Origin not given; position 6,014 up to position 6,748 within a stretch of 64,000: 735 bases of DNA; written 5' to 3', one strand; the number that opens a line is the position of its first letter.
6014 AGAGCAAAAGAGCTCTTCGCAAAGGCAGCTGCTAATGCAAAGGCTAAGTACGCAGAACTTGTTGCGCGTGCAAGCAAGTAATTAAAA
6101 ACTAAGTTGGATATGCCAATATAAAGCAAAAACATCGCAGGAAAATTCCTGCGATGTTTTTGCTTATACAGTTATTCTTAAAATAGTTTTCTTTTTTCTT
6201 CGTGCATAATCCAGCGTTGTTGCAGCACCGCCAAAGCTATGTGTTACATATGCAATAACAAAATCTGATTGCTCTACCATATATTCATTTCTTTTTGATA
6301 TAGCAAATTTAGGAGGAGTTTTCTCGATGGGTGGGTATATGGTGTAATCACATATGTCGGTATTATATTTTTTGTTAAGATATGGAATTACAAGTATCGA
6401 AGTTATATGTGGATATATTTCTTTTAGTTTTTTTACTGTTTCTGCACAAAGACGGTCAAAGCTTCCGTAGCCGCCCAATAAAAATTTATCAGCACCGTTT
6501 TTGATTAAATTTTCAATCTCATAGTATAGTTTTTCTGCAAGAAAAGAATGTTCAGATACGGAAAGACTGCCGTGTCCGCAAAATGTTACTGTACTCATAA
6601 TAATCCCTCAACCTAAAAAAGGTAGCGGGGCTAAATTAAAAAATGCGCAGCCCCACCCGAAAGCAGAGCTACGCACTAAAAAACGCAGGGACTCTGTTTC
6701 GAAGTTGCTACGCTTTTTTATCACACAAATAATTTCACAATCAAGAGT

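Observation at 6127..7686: Low-GC two-gene islet (DUF1273/SLOG protein and class III Fic) bracketed by near-identical 24-bp terminator hairpins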

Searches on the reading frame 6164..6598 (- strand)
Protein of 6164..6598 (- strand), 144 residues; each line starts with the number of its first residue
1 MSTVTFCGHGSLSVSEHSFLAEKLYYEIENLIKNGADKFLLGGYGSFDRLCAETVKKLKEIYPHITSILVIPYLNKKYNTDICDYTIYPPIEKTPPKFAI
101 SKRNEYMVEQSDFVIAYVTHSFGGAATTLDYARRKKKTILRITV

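Call 4: search_protein_families(library=pfam, proteins=[window:6164-6598:-], max_evalue=0.01)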
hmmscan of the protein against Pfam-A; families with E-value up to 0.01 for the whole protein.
window:6164-6598:- (144 aa): 1 family
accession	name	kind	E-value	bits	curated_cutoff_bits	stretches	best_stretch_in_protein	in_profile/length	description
PF06908.16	YpsA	-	1.6e-08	35.2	27.7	1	18-79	22-83/168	YspA SLOG family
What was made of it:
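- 6164..6598 (-): SLOG/YpsA-like gene of 144 aa. It has the lowest GC in the window. Its stop codon abuts the hairpin. Pfam PF06908 at 35.2 bits against a cut-off of 27.7 (call 4).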

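Call 11: find_encoding_contigs(protein=window:6164-6598:-, flank=8000, max_places=10)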
Protein window:6164-6598:- (144 aa): no gene with exactly this product is on record in the collection.

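Call 13: find_homologous_proteins(query=window:6164-6598:-)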
Query window:6164-6598:- (144 aa): 713 proteins with E <= 0.001 among 730 candidates; the best 120 are listed.
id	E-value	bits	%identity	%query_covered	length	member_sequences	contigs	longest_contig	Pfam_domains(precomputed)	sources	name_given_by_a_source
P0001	3.0e-91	321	100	100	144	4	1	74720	PF06908.17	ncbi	-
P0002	7.4e-83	293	93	100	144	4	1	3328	PF06908.17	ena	-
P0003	5.2e-75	268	87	99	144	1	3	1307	PF06908.17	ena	-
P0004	9.5e-65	235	76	99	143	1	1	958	PF06908.17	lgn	-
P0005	6.4e-57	209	64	99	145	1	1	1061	PF06908.17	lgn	-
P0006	2.9e-56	207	66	99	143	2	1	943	-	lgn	-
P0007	3.2e-56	207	66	99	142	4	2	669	PF06908.17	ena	-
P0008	1.2e-54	202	67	99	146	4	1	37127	PF06908.17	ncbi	-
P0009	1.7e-54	202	65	98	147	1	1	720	PF06908.17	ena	-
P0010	3.7e-54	200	65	99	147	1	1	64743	PF06908.17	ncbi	-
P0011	5.4e-54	200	64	99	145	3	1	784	PF06908.17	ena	-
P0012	4.8e-53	197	65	99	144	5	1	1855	PF06908.17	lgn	-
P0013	7.0e-53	196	65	97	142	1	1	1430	PF06908.17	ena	-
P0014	2.0e-52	195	65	99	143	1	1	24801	PF06908.17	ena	-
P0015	2.8e-52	194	64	99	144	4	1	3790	-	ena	-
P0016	4.7e-52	194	62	99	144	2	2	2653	PF06908.17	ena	-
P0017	5.7e-52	193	63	99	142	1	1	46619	PF06908.17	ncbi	-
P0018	7.3e-52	193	63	99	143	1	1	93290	PF06908.17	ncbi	-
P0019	1.4e-50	189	63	99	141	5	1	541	PF06908.17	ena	-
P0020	1.7e-50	189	66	97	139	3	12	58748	PF06908.17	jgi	-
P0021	4.6e-50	187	63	92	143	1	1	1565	PF06908.17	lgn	-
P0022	7.8e-50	186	63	99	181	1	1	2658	PF06908.17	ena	-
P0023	8.6e-50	186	61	94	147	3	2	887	PF06908.17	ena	-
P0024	9.6e-50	186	61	97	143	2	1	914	PF06908.17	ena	-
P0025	9.8e-50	186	62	98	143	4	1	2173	PF06908.17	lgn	-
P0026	2.7e-49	185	62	99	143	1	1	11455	PF06908.17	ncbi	-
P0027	4.1e-48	181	59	97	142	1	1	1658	PF06908.17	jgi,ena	-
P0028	8.4e-48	180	59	97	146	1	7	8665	PF06908.17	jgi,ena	-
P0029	2.2e-47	178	62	97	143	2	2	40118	PF06908.17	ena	-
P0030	2.3e-47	178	58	100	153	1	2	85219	PF06908.17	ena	-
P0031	3.7e-47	178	60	97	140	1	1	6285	PF06908.17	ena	-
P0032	4.2e-47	178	57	97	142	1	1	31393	PF06908.17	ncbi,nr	ncbi:MAG: DUF1273 family protein [Clostridia bacterium]|nr:DUF1273 family protein [Clostridia bacter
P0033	5.3e-47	177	58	99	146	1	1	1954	PF06908.17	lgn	-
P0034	1.8e-46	176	65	89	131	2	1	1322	PF06908.17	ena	-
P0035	2.6e-46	175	56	98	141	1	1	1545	PF06908.17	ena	-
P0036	3.6e-46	175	57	98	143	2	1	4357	PF06908.17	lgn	-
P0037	6.1e-46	174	57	97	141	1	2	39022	PF06908.17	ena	-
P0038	7.8e-46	173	59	96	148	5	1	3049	PF06908.17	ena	-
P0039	8.1e-46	173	56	99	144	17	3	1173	PF06908.17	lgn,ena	-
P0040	1.0e-45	173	57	99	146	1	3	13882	PF06908.17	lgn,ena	-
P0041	1.3e-45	173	57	97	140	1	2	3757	PF06908.17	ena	-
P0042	5.8e-45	171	58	97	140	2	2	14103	PF06908.17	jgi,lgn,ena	-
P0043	6.5e-45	170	57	98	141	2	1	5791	PF06908.17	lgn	-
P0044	7.8e-45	170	56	97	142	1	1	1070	PF06908.17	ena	-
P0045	9.0e-45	170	59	99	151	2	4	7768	PF06908.17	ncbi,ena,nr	ncbi:MAG: DUF1273 family protein [Clostridia bacterium]|nr:DUF1273 family protein [Clostridia bacter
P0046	1.2e-44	170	56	97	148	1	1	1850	PF06908.17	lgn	-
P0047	1.5e-44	169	56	97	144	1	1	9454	PF06908.17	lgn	-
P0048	1.6e-44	169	60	90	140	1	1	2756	PF06908.17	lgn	-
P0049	5.9e-44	167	55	97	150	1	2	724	PF06908.17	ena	-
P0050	6.0e-44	167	56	97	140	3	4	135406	PF06908.17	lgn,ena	-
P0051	6.6e-44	167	55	97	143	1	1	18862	PF06908.17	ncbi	-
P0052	7.6e-44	167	55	99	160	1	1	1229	PF06908.17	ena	-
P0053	7.6e-44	167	56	97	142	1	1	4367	PF06908.17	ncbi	-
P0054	8.6e-44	167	59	96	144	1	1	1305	PF06908.17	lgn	-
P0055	8.8e-44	167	55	97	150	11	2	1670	PF06908.17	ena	-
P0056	1.8e-43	166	55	99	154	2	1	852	PF06908.17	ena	-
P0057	1.9e-43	166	56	97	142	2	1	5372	PF06908.17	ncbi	ncbi:MAG: SLOG family protein [Candidatus Ornithomonoglobus sp.]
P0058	2.0e-43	166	57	97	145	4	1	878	PF06908.17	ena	-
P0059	2.0e-43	166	55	97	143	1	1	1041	PF06908.17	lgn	-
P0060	4.0e-43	165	57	97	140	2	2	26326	PF06908.17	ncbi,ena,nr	ncbi:MAG: DUF1273 family protein [Clostridia bacterium]|nr:DUF1273 family protein [Clostridia bacter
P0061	4.6e-43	164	57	97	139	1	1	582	PF06908.17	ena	-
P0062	5.0e-43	164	57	97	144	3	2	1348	PF06908.17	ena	-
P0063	5.1e-43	164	60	98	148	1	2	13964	PF06908.17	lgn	-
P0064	5.2e-43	164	55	97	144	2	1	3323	PF06908.17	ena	-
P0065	6.5e-43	164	57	97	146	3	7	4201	PF06908.17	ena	-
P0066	7.4e-43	164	55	99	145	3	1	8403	PF06908.17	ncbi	-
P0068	9.8e-43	163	53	97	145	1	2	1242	PF06908.17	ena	-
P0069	1.1e-42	163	56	97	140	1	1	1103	PF06908.17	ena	-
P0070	1.4e-42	163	55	97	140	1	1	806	PF06908.17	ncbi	-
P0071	1.5e-42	163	58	97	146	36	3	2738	PF06908.17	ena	-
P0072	1.9e-42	163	63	85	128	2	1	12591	PF06908.17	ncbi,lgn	-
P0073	1.9e-42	163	57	97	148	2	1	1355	PF06908.17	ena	-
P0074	2.1e-42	162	55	95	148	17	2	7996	PF06908.17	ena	-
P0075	2.2e-42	162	53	99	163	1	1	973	PF06908.17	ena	-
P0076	2.5e-42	162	55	97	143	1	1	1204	PF06908.17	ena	-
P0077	2.8e-42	162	53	97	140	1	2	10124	PF06908.17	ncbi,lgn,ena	-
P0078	2.9e-42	162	56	97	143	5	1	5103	PF06908.17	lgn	-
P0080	3.7e-42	162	57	97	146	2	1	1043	PF06908.17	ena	-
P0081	4.4e-42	161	53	99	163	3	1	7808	PF06908.17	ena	-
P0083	6.9e-42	161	53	97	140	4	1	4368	PF06908.17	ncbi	-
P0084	7.1e-42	161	54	99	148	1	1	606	PF06908.17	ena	-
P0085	7.6e-42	161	57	97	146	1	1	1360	PF06908.17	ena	-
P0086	9.4e-42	160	55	98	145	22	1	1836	PF06908.17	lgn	-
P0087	9.6e-42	160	57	95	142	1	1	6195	PF06908.17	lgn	-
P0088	1.0e-41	160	57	98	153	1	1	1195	PF06908.17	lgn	-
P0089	1.1e-41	160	58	95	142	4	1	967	PF06908.17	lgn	-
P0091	1.2e-41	160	57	97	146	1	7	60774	PF06908.17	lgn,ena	-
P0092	1.2e-41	160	56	97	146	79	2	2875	PF06908.17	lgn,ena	-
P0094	1.6e-41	160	53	97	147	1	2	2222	PF06908.17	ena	-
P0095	1.7e-41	159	55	97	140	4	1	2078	PF06908.17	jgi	-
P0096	1.9e-41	159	55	95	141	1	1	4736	PF06908.17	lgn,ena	-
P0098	2.6e-41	159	52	99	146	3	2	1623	PF06908.17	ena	-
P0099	2.6e-41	159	54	97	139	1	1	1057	PF06908.17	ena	-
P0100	2.8e-41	159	54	99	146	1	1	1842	PF06908.17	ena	-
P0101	2.8e-41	159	55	95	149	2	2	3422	PF06908.17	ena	-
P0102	2.8e-41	159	56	97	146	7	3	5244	PF06908.17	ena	-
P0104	3.0e-41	159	54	94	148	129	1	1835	PF06908.17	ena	-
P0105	3.4e-41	158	55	97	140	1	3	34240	PF06908.17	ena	-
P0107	3.7e-41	158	57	95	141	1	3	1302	PF06908.17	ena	-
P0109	3.7e-41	158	54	97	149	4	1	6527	PF06908.17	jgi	jgi:uncharacterized phage-like protein YoqJ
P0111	3.8e-41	158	54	97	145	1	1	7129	PF06908.17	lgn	-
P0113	5.0e-41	158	56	97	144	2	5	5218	PF06908.17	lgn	-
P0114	5.1e-41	158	53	96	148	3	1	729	PF06908.17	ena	-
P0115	5.2e-41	158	56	97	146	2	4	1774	PF06908.17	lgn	-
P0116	5.3e-41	158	53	97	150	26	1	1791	PF06908.17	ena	-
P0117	5.6e-41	158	54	97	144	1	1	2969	PF06908.17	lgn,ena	-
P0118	6.2e-41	158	56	97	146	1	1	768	PF06908.17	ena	-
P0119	6.3e-41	158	56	88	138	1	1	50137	PF06908.17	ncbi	-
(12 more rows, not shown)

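Call 15: search_solved_structures(query=window:6164-6598:-, max_evalue=1, show_alignments=2)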
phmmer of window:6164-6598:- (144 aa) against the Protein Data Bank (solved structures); distinct sequences matched with E-value up to 1: 0.
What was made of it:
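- On YpsA clade of SLOG (Pfam PF06908, DUF1273): There is no sequence-level PDB hit (call 15).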

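Call 16: find_encoding_contigs(protein=P0001, flank=10000, max_places=6)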
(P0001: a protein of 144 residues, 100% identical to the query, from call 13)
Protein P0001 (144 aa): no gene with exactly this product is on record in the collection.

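Call 17: find_encoding_contigs(protein=P0002, flank=10000, max_places=6)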
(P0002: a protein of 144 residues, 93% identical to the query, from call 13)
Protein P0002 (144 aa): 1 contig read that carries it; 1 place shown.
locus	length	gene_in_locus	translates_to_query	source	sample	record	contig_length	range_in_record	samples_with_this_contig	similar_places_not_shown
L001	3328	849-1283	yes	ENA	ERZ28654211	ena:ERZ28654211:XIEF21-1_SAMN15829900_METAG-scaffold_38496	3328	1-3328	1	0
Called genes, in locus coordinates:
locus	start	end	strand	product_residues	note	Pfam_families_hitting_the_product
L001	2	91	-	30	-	?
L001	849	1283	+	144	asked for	PF06908:YpsA (weak)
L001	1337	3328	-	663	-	?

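Call 22: find_related_loci(query=A1, collection=genome_contigs, flank=6000)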
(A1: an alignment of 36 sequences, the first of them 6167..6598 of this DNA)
Query A1 (144 aa) in genome_contigs; peptide patterns used: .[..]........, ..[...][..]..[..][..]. (x = any residue, [..] = any of these).
599 stretches matched a pattern (row limit reached: there are more); 590 encode a relative of the query (tblastn E <= 1e-3); the best 80 are kept; 80 distinct loci.
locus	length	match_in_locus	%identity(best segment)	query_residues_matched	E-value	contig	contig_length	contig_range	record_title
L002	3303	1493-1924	98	1-144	8e-94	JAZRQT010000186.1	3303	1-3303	MAG: Clostridia bacterium isolate T1900045360_YK20190050.MAGScoT_cleanbin_000043 SGB_6812_k141_1651223, whole genome sho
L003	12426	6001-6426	68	1-142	4e-60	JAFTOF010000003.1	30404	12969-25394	MAG: Clostridia bacterium isolate RGIG3998 Roe_deer_Cecum-4__c470, whole genome shotgun sequence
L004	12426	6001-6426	67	1-142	1e-59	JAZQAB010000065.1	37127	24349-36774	MAG: Clostridia bacterium isolate T1900044643_TS20190109.MAGScoT_cleanbin_000032 SGB_1304_k141_274269, whole genome shot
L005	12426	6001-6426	65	1-142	5e-59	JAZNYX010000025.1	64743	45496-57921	MAG: Clostridia bacterium isolate T1900044773_TS20190239.MAGScoT_cleanbin_000029 SGB_2460_k141_12803, whole genome shotg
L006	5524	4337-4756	64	1-140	3e-59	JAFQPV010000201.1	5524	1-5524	MAG: Clostridia bacterium isolate RGIG2041 Goat_Colon-2__c406992, whole genome shotgun sequence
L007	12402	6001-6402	63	1-134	6e-54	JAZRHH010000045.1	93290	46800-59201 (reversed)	MAG: Clostridia bacterium isolate T1900045484_YK20190178.MAGScoT_cleanbin_000010 SGB_7331_k141_644750, whole genome shot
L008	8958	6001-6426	62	3-144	3e-54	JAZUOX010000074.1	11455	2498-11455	MAG: Clostridia bacterium isolate T1900044868_TS20190334.MAGScoT_cleanbin_000057 SGB_3154_k141_274178, whole genome shot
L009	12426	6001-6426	63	1-142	1e-53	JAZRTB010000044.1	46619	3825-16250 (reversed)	MAG: Clostridia bacterium isolate T1900045344_YK20190034.MAGScoT_cleanbin_000078 SGB_6689_k141_264530, whole genome shot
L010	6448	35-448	57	3-142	3e-53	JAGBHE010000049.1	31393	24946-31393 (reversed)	MAG: Clostridia bacterium isolate RGIG9115 Water_deer_Rectum.Co__c838924, whole genome shotgun sequence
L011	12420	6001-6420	57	1-140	5e-53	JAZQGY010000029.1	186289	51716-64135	MAG: Clostridia bacterium isolate T1900044629_TS20190095.MAGScoT_cleanbin_000036 SGB_1000_k141_534603, whole genome shot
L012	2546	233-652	59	3-143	4e-52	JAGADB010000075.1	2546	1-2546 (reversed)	MAG: Clostridia bacterium isolate RGIG8332 Water_buffalos_Rumen.Co__c3673029, whole genome shotgun sequence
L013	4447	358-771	56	3-142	4e-51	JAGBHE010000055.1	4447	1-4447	MAG: Clostridia bacterium isolate RGIG9115 Water_deer_Rectum.Co__c926051, whole genome shotgun sequence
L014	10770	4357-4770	56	3-142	6e-51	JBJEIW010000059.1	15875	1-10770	MAG: Candidatus Ornithomonoglobus sp. isolate PUUB48_bin.020 NODE_1638_length_15875_cov_8.429899, whole genome shotgun s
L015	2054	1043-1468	56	1-143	1e-51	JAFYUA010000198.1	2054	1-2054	MAG: Clostridia bacterium isolate RGIG7421 Water_buffalos_Colon-1__c562103, whole genome shotgun sequence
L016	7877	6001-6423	57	1-143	5e-51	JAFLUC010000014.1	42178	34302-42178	MAG: Oscillospiraceae bacterium isolate HAN069 Seq14, whole genome shotgun sequence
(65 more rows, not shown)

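Call 54: predict_structure(alignment_id=A1)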
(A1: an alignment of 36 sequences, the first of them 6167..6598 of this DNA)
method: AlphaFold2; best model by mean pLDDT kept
length: 144 residues; sequences in the alignment: 36
mean_pLDDT: 94.4   pTM: 0.89
mean pLDDT of the five models: 94.4, 94.3, 94.2, 94.1, 92.7
residues with pLDDT >= 90: 126; 70-90: 18; 50-70: 0; < 50: 0
segments of 3 or more residues with pLDDT < 50: none
pLDDT, mean of each block of 10 residues (from residue 1): 93 93 98 98 90 97 97 84 93 94 97 96 94 98 89
secondary structure, 60 per line:
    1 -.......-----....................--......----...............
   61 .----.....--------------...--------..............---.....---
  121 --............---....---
elements in order: E2-8 H14-33 E36-41 H46-61 E66-70 E85-87 H96-109 E113-117 H123-134 E138-141
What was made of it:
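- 6164..6598 (-): AF2 model pLDDT 94.4 (call 54).
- On YpsA clade of SLOG (Pfam PF06908, DUF1273): AF2 pLDDT 94.4 (call 54).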

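Call 60: fold_search(model_id=the predicted structure, library=pdb)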
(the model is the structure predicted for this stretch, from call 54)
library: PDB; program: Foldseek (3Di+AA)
matches with E <= 10: 1692; with E <= 0.001: 18
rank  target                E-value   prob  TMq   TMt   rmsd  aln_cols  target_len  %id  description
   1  2nx2                  2.1e-07  1.00  0.81  0.67   3.9       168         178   15  Crystal structure of protein ypsA from Bacillus subtilis, Pfam DUF1273 (released 2006-12-19)
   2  8zva                  1.3e-05  1.00  0.72  0.37   3.3       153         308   20  structure of ShosA from E.coli APEC O1 (released 2025-04-09)
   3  1rcu_A                5.1e-05  1.00  0.66  0.57   3.2       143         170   17  X-RAY STRUCTURE OF TM1055 NORTHEAST STRUCTURAL GENOMICS CONSORTIUM TARGET VT76 (released 2003-12-02)
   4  4ljr_A                5.8e-05  1.00  0.69  0.49   4.0       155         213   19  Structural insights into the unique single-stranded DNA binding mode of DNA processing protein A from Helicobacter pyl (released 2014-01-01)
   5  4ljk_B                9.7e-05  1.00  0.64  0.44   4.4       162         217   18  Structural insights into the unique single-stranded DNA binding mode of DNA processing protein A from Helicobacter pyl (released 2014-01-01)
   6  4ljk_F                1.0e-04  1.00  0.67  0.46   4.1       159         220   18  Structural insights into the unique single-stranded DNA binding mode of DNA processing protein A from Helicobacter pyl (released 2014-01-01)
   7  4ljk_D                1.3e-04  1.00  0.69  0.48   4.0       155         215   19  Structural insights into the unique single-stranded DNA binding mode of DNA processing protein A from Helicobacter pyl (released 2014-01-01)
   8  4ljk_G                1.6e-04  1.00  0.68  0.48   4.0       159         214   18  Structural insights into the unique single-stranded DNA binding mode of DNA processing protein A from Helicobacter pyl (released 2014-01-01)
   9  5mll_A                1.7e-04  1.00  0.70  0.48   3.8       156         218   18  Structure of HpDprA at 1.9 Angstroms resolution (released 2017-12-20)
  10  9p8y_A                1.8e-04  1.00  0.53  0.11   6.7       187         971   10  Human TRPM8 closed, ligand-free structure resolved in GDN using cryo-EM (released 2026-03-25)
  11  4ljl_A                2.1e-04  1.00  0.68  0.47   4.1       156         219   18  Structural insights into the unique single-stranded DNA binding mode of DNA processing protein A from Helicobacter pyl (released 2014-01-01)
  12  5mll_B                2.7e-04  1.00  0.69  0.48   3.9       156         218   18  Structure of HpDprA at 1.9 Angstroms resolution (released 2017-12-20)
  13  4ljk_A                3.1e-04  1.00  0.69  0.48   3.8       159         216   18  Structural insights into the unique single-stranded DNA binding mode of DNA processing protein A from Helicobacter pyl (released 2014-01-01)
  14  3uqz_B                5.5e-04  1.00  0.73  0.40   3.5       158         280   17  X-ray structure of DNA processing protein A (DprA) from Streptococcus pneumoniae (released 2012-08-29)
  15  3uqz_A                6.6e-04  1.00  0.71  0.39   3.7       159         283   17  X-ray structure of DNA processing protein A (DprA) from Streptococcus pneumoniae (released 2012-08-29)
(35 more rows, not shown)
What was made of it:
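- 6164..6598 (-): Best PDB fold match is 2nx2, B. subtilis YpsA, TM 0.81 (call 60).
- On YpsA clade of SLOG (Pfam PF06908, DUF1273): The top PDB match is 2nx2 YpsA (TM 0.81, E 2e-7), followed by ShosA, DprA, LOG and the ThsA SLOG domain (call 60).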

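Call 94: search_protein_families(library=padloc, proteins=[window:6167-6598:-], max_evalue=0.01)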
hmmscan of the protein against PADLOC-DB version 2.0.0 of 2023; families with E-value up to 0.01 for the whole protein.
window:6167-6598:- (144 aa): 0 families
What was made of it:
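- SLOG has no PADLOC match (call 94).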

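Call 95: search_protein_families(library=ncbifam, proteins=[window:6167-6598:-], max_evalue=0.01)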
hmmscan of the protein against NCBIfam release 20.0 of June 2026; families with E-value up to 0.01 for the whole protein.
window:6167-6598:- (144 aa): 1 family
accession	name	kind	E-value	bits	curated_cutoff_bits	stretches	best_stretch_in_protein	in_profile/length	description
NF010181.0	PRK13660.1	equivalog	0.0024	17.9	165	0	20-78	27-85/182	hypothetical protein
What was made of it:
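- On YpsA clade of SLOG (Pfam PF06908, DUF1273): 17.9 bits against a cut-off of 165 (call 95).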

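Call 96: search_protein_families(library=phrogs, proteins=[window:6167-6598:-], max_evalue=0.001)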
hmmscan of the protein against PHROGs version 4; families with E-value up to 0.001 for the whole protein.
window:6167-6598:- (144 aa): 1 family
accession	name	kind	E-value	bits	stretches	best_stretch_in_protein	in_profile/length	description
phrog_289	-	other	6.1e-05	23.1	1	4-139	23-135/500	GTP-binding domain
